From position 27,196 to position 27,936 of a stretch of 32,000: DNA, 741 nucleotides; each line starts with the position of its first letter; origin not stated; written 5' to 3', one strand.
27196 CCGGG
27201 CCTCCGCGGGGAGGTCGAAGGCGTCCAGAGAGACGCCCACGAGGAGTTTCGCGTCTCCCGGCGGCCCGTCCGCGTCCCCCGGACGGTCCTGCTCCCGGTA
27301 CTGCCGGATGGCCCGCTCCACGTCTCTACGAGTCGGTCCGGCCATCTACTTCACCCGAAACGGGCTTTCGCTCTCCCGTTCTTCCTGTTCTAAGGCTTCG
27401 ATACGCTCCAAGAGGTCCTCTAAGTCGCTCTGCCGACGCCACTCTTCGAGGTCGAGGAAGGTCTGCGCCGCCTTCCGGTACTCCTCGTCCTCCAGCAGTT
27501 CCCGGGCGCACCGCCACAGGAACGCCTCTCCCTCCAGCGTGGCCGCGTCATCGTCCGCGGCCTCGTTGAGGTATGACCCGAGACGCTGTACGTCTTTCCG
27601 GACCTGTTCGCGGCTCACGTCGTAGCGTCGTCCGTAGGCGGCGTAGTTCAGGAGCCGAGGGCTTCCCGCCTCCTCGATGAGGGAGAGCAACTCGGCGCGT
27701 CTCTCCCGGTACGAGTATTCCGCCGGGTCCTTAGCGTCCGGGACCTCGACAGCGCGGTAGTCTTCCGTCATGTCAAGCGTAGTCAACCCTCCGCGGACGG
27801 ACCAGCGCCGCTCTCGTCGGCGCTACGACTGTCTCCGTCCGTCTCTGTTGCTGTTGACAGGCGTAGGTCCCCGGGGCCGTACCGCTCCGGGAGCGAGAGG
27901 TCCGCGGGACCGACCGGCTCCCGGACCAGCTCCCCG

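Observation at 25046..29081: Integrase-less HUH-Rep module with a compact operon of unknown acidic proteins, between msrA and a broken methylase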

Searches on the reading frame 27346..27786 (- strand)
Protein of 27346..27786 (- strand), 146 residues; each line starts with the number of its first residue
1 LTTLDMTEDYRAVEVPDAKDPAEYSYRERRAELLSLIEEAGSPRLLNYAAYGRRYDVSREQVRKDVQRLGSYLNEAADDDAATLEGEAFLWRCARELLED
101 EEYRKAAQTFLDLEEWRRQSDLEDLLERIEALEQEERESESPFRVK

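Call 3: search_protein_families(library=pfam, proteins=[window:27346-27786:-], max_evalue=1)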
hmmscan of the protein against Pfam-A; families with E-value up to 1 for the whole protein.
window:27346-27786:- (146 aa): 1 family
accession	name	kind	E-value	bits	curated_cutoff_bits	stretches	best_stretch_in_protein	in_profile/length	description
PF05402.18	PqqD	-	0.14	12.9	23.4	1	50-73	38-61/67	Coenzyme PQQ synthesis protein D (PqqD)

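Call 4: search_protein_families(library=phrogs, proteins=[window:27346-27786:-], max_evalue=1)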
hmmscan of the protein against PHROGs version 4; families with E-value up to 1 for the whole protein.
window:27346-27786:- (146 aa): 5 families
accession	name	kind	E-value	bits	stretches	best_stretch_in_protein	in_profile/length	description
phrog_15023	-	unknown function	6.2e-30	105.7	1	8-131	6-129/191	-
phrog_1173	-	unknown function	0.13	13.5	1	97-140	11-57/86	-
phrog_38704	-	unknown function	0.25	12.4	1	59-92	14-47/62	-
phrog_2566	-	unknown function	0.33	12.2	1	55-87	49-81/85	-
phrog_37390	-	unknown function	0.41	11.3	1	109-132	14-37/55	-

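Call 5: search_protein_families(library=ncbifam, proteins=[window:27346-27786:-], max_evalue=1)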
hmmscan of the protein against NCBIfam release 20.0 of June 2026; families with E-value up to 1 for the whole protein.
window:27346-27786:- (146 aa): 0 families

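Call 7: search_dna_similar(query=window:27346-27786:-, collection=phages, mode=protein, max_evalue=0.01)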
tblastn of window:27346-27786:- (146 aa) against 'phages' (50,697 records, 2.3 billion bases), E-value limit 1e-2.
Records with a match: 12; places in all: 12; records where one place covers at least 80% of the query: 2.
Best place of each record, by identity: <60% 12.
By first word of the organism name: Haloarcula 6; Natrialba 4; Halobacterium 2.
By host as written in the record: Halobacterium salinarum R1 2; Natrialba magadii ATCC 43099 2; Haloarcula californiae 2; Haloarcula sinaiiensis 2; Haloarcula hispanica 2; - 1; Natrialba magadii 1.
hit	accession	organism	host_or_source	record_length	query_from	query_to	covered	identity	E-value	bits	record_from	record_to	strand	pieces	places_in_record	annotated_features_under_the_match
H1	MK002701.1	Halobacterium phage phiH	Halobacterium salinarum R1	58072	2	116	79%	40.2%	7e-18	84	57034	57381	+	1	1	hypothetical protein | ycdA: DNA methylase N-4/N-6 domain protein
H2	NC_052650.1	Halobacterium phage phiH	Halobacterium salinarum R1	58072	2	116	79%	40.2%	7e-18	84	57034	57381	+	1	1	hypothetical protein | ycdA: DNA methyltransferase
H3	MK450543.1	Natrialba phage PhiCh1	Natrialba magadii ATCC 43099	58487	2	116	79%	40.2%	1e-17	84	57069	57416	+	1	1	uncharacterized protein | adenine methyltransferase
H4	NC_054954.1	Natrialba phage PhiCh1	Natrialba magadii ATCC 43099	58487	2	116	79%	40.2%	1e-17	84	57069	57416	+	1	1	uncharacterized protein | DNA methyltransferase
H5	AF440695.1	Natrialba phage PhiCh1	-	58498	2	116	79%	40.2%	1e-17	84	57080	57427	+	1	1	unknown | adenine methyltransferase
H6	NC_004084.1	Natrialba phage PhiCh1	Natrialba magadii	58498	2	116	79%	40.2%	1e-17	84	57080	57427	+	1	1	hypothetical protein | DNA methyltransferase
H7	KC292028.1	Haloarcula californiae tailed virus 2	Haloarcula californiae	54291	9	116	74%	39.8%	7e-15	76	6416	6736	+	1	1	15: hypothetical protein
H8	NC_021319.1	Haloarcula californiae tailed virus 2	Haloarcula californiae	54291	9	116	74%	39.8%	7e-15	76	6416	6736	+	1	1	15: hypothetical protein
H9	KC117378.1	Haloarcula sinaiiensis tailed virus 1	Haloarcula sinaiiensis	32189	1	120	82%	34.2%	2e-14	74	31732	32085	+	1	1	53: hypothetical protein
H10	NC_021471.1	Haloarcula sinaiiensis tailed virus 1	Haloarcula sinaiiensis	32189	1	120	82%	34.2%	2e-14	74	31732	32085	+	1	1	53: hypothetical protein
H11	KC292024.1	Haloarcula hispanica tailed virus 2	Haloarcula hispanica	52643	9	116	74%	38.0%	7e-11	64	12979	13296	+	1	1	23: hypothetical protein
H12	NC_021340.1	Haloarcula hispanica tailed virus 2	Haloarcula hispanica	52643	9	116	74%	38.0%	7e-11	64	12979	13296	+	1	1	23: hypothetical protein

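Call 18: get_annotated_region(hit=H7, flank=4000)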
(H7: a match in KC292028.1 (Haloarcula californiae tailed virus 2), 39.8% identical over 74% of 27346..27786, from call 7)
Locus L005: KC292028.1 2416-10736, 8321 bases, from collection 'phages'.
description: Halovirus HCTV-2, complete genome.
organism: Haloarcula californiae tailed virus 2 (NCBI taxid 1273747)
taxonomy: Viruses; Duplodnaviria; Heunggongvirae; Uroviricota; Caudoviricetes; Saparoviridae; Samsavirus; Samsavirus HCTV2
host: Haloarcula californiae; source: -; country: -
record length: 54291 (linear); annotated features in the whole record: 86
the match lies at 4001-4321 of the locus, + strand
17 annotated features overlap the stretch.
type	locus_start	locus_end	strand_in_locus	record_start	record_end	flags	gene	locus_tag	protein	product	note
CDS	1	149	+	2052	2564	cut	6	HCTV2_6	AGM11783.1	hypothetical protein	-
CDS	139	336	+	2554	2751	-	7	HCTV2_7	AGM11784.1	hypothetical protein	-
CDS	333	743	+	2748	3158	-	8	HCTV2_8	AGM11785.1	hypothetical protein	-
CDS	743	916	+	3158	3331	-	9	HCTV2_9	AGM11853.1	hypothetical protein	-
CDS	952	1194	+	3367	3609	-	10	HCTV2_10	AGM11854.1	hypothetical protein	-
CDS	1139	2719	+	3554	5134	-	11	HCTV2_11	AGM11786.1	hypothetical protein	ParB-like nuclease and AdoMet-MTase domains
CDS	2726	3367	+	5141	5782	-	12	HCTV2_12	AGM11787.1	AdoMet-MTase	-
CDS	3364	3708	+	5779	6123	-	13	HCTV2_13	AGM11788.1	hypothetical protein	-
CDS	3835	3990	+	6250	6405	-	14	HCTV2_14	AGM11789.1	hypothetical protein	-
CDS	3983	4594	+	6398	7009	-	15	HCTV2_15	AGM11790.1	hypothetical protein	-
CDS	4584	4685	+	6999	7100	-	16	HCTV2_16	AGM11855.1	hypothetical protein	-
CDS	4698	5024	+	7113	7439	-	17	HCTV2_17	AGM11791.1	hypothetical protein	-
CDS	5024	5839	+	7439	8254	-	18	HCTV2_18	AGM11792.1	AdoMet-MTase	-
CDS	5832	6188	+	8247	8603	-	19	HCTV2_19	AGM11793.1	hypothetical protein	-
CDS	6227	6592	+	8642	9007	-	20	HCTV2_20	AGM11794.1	hypothetical protein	-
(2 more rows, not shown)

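Call 19: get_annotated_region(hit=H9, flank=4000)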
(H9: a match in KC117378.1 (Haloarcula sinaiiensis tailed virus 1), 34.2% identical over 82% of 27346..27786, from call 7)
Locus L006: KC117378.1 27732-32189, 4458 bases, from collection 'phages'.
description: Halovirus HSTV-1, complete genome.
organism: Haloarcula sinaiiensis tailed virus 1 (NCBI taxid 1262530)
taxonomy: Viruses; Duplodnaviria; Heunggongvirae; Uroviricota; Caudoviricetes; Kirjokansivirales; Shortaselviridae; Lonfivirus; Lonfivirus HSTV1
host: Haloarcula sinaiiensis; source: -; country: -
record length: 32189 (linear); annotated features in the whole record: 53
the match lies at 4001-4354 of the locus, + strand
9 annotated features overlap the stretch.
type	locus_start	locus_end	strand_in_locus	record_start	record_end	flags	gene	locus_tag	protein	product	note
CDS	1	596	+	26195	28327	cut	45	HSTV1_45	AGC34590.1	MCM DNA helicase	-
CDS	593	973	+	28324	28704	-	46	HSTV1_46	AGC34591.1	hypothetical protein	-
CDS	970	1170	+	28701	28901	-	47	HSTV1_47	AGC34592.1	hypothetical protein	-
CDS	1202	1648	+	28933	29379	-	48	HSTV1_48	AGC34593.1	cytosine methyltransferase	-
CDS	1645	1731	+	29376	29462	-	49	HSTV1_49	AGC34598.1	hypothetical protein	-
CDS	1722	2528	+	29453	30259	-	50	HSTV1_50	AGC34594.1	hypothetical protein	-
CDS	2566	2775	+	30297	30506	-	51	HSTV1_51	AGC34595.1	hypothetical protein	-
CDS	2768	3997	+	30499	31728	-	52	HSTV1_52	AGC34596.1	adenine methyltransferase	-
CDS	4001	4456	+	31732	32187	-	53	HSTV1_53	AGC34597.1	hypothetical protein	-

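Call 20: get_annotated_region(hit=H1, flank=4000)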
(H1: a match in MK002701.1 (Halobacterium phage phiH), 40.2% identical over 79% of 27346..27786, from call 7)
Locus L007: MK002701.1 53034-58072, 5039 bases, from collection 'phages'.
description: Halobacterium phage phiH variant phiH1, complete genome.
organism: Halobacterium phage phiH (NCBI taxid 169684)
taxonomy: Viruses; Duplodnaviria; Heunggongvirae; Uroviricota; Caudoviricetes; Vertoviridae; Myohalovirus; Myohalovirus phiH
host: Halobacterium salinarum R1; source: spontaneously lysed culture of infected host; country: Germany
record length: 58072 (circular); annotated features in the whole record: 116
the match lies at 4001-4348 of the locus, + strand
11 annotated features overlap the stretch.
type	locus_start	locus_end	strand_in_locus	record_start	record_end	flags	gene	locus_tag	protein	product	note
CDS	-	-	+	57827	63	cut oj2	terS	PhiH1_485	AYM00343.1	terminase small subunit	homolog of phiCh1_ORF98 and of Nmag_4250; this gene is complete; in the provirus state the DNA is circular; in virus ...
CDS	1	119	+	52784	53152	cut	-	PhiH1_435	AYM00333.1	hypothetical protein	homolog of phiCh1_ORF87 and of Nmag_4240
CDS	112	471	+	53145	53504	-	-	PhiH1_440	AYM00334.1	hypothetical protein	homolog of phiCh1_ORF88 and of Nmag_4241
CDS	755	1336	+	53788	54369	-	-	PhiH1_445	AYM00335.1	CxxC motif protein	homolog of phiCh1_ORF89 and of Nmag_4242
CDS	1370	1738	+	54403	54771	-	-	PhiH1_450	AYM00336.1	hypothetical protein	homolog of phiCh1_ORF90 and of Nmag_4243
CDS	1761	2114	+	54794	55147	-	-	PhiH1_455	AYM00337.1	hypothetical protein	-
CDS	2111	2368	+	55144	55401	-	-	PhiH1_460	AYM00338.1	transmembrane domain protein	homolog of phiCh1_ORF92 and of Nmag_4244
CDS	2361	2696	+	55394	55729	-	hol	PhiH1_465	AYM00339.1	transmembrane domain protein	homolog of phiCh1_ORF93 and of Nmag_4245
CDS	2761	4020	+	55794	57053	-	ycdA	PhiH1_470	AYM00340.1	DNA methylase N-4/N-6 domain protein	homolog of phiCh1_ORF94 and of Nmag_4246; DNA methylase N-4/N-6 domain protein YcdA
CDS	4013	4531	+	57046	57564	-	-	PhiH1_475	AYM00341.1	hypothetical protein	homolog of phiCh1_ORF95 and of Nmag_4247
CDS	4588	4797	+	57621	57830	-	-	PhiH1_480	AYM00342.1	CxxC motif protein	homolog of phiCh1_ORF97 and of Nmag_4249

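Call 46: find_homologous_proteins(query=window:27346-27771:-)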
Query window:27346-27771:- (141 aa): 22 proteins with E <= 0.001 among 143 candidates.
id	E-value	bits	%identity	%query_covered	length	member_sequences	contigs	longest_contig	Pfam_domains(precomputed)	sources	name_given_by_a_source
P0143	1.5e-81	289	100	100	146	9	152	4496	-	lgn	-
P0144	6.4e-71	255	87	100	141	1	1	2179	-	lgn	-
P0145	4.1e-67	242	84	100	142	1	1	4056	-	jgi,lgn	-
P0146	2.1e-64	234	78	100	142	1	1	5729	-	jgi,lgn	jgi:hypothetical protein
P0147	4.0e-62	226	76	99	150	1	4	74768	-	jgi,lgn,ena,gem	-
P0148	3.4e-61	223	73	100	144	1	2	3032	-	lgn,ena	-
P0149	2.2e-47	179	61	98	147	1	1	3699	-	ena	-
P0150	3.7e-43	165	63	99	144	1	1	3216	-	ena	-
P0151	1.2e-39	154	55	98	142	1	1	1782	PF08279.19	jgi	-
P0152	1.4e-39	153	58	86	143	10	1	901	-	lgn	-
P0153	1.2e-38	150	59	88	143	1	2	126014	PF08279.19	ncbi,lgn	-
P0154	7.4e-38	148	54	98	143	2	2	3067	PF08279.19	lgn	-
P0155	2.2e-37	146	55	98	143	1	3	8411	PF08279.19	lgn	-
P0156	4.1e-37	145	51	98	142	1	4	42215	PF08279.19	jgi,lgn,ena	-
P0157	7.0e-37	145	53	98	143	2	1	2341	-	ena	-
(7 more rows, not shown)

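Call 83: search_protein_families(library=padloc, proteins=[window:27346-27786:-], max_evalue=0.01)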
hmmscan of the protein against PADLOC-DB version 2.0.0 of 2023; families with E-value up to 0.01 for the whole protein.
window:27346-27786:- (146 aa): 0 families

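Call 85: predict_structure(alignment_id=A3)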
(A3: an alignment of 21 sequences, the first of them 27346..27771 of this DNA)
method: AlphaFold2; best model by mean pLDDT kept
length: 141 residues; sequences in the alignment: 21
mean_pLDDT: 79.4   pTM: 0.48
mean pLDDT of the five models: 79.4, 78.3, 75.4, 74.4, 72.9
residues with pLDDT >= 90: 42; 70-90: 70; 50-70: 14; < 50: 15
segments of 3 or more residues with pLDDT < 50: 70-78, 138-141
pLDDT, mean of each block of 10 residues (from residue 1): 74 89 92 82 92 93 72 45 81 91 87 79 83 57 40
secondary structure, 60 per line:
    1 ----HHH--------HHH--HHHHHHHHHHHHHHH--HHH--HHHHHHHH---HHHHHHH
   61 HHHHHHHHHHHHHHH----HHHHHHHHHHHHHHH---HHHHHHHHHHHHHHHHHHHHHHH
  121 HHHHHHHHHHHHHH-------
elements in order: H21-35 H43-50 H54-75 H80-94 H98-134

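Call 87: fold_search(model_id=the predicted structure, library=pdb)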
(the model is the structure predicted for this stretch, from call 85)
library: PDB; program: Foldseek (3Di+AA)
matches with E <= 10: 189; with E <= 0.001: 0
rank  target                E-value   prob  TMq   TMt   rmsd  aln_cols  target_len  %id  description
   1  1xsv_A                8.1e-01  0.57  0.30  0.38  12.6        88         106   16  X-ray crystal structure of conserved hypothetical UPF0122 protein SAV1236 from Staphylococcus aureus subsp. aureus Mu5 (released 2004-10-26)
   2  9w4w                  1.0e+00  0.85  0.27  0.26   2.0        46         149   30  Structure of transcription factor in complex with L-Ile (released 2026-03-25)
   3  7fby                  1.0e+00  0.85  0.27  0.25   2.0        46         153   30  Crystal Structure of PH0140 from Pyrococcus horikosii OT3 (released 2022-07-20)
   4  9w4v_A                1.1e+00  0.85  0.27  0.26   1.9        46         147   30  Structure of transcription factor in complex with D-allo-Ile (released 2026-03-25)
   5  1rio_H                1.3e+00  0.30  0.22  0.45   6.7        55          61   25  Structure of bacteriophage lambda cI-NTD in complex with sigma-region4 of Thermus aquaticus bound to DNA (released 2004-01-27)
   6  8d5v_B                1.4e+00  0.63  0.33  0.45   3.9        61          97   23  WhiB6 bound to the SigmaAr4-RNAP Beta flap tip chimera (released 2023-06-14)
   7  1ku7_A                1.4e+00  0.33  0.25  0.41   5.2        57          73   21  Crystal Structure of Thermus aquatics RNA Polymerase SigmaA Subunit Region 4 Bound to-35 Element DNA (released 2002-03-29)
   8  1i1g_A                1.5e+00  0.84  0.28  0.28   1.7        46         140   22  CRYSTAL STRUCTURE OF THE LRP-LIKE TRANSCRIPTIONAL REGULATOR FROM THE ARCHAEON PYROCOCCUS FURIOSUS (released 2002-02-06)
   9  2p6t_F                1.6e+00  0.66  0.26  0.23   2.1        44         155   16  CRYSTAL STRUCTURE OF TRANSCRIPTIONAL REGULATOR NMB0573 and L-LEUCINE COMPLEX FROM NEISSERIA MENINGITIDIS (released 2007-04-03)
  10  2p6t_B                1.7e+00  0.66  0.26  0.23   2.1        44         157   16  CRYSTAL STRUCTURE OF TRANSCRIPTIONAL REGULATOR NMB0573 and L-LEUCINE COMPLEX FROM NEISSERIA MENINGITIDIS (released 2007-04-03)
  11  2p5v_G                1.7e+00  0.63  0.26  0.23   2.2        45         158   16  Crystal Structure of Transcriptional Regulator NMB0573 from Neisseria Meningitidis (released 2007-04-03)
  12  8cwr_B                2.0e+00  0.60  0.26  0.33   3.8        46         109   26  Complex structure of WhiB3 and the SigmaAr4-RNAP Beta flap tip chimera in space group R3 (released 2023-05-17)
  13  8cyf_B                2.0e+00  0.51  0.27  0.40   5.9        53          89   24  WhiB3 bound to SigmaAr4-RNAP Beta flap tip chimera and DNA (released 2023-05-17)
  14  8d5v_D                2.2e+00  0.47  0.33  0.46   3.9        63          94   22  WhiB6 bound to the SigmaAr4-RNAP Beta flap tip chimera (released 2023-06-14)
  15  5nr5_MODEL_1_A        2.2e+00  0.20  0.22  0.26   8.5        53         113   19  NMR structure and 1H, 13C and 15N signal assignments for Dictyostelium discoideum MATA protein (released 2017-09-20)
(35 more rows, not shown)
